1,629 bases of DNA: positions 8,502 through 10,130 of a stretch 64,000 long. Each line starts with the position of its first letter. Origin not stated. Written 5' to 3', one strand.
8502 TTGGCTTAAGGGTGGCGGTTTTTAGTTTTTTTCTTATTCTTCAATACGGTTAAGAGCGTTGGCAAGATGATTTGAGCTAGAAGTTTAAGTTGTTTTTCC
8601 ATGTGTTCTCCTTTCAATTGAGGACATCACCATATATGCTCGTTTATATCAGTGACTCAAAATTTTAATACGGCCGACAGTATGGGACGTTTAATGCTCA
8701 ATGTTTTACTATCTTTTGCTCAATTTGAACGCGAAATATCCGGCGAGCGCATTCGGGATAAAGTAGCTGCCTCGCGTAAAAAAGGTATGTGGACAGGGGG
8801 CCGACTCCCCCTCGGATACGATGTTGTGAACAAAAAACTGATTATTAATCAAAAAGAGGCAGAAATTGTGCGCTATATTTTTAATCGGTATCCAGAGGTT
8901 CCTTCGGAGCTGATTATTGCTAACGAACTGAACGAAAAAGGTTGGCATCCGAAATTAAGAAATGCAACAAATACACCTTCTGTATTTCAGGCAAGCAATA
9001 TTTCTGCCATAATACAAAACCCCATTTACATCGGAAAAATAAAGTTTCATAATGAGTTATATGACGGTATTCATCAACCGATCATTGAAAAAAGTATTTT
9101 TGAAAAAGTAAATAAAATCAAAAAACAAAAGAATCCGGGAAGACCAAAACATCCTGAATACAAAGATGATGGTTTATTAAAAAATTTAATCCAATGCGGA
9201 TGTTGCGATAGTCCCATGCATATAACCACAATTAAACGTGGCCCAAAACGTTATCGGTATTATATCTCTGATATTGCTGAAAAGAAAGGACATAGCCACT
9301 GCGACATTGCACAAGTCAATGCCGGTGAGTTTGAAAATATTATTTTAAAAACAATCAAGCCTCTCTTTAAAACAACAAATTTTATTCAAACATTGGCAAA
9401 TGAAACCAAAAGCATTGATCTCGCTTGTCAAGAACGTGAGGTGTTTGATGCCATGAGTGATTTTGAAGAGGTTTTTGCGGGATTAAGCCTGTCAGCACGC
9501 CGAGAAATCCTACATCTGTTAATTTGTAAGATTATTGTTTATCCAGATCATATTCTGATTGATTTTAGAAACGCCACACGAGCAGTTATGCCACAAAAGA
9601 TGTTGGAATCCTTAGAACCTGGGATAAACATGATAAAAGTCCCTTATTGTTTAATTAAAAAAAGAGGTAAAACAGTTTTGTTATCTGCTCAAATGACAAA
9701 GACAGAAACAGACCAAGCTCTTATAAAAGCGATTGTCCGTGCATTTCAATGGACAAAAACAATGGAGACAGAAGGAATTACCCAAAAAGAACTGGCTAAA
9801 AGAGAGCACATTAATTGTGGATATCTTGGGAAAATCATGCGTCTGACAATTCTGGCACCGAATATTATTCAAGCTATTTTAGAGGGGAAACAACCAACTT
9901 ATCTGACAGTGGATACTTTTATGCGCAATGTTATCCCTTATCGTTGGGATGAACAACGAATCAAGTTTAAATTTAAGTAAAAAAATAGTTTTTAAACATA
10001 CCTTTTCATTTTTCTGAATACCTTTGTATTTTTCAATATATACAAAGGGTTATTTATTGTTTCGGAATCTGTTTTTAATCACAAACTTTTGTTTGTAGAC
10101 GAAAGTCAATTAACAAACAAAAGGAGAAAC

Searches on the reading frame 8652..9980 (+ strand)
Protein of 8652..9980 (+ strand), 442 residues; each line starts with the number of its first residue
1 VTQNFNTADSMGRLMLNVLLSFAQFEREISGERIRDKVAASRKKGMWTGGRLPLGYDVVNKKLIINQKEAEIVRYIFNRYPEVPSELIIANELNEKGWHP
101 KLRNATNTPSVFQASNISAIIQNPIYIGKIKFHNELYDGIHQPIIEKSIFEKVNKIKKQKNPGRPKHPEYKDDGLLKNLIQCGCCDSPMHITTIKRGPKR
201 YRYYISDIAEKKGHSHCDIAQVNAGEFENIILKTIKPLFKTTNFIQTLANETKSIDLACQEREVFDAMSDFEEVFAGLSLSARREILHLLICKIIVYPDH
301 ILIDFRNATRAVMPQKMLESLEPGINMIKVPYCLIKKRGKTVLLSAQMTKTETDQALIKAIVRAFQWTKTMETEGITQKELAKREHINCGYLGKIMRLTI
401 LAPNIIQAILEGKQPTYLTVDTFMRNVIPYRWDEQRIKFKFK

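Call 26: find_encoding_contigs(protein=window:8652-9980:+, flank=10000, max_places=1)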
Protein window:8652-9980:+ (442 aa): no gene with exactly this product is on record in the collection.
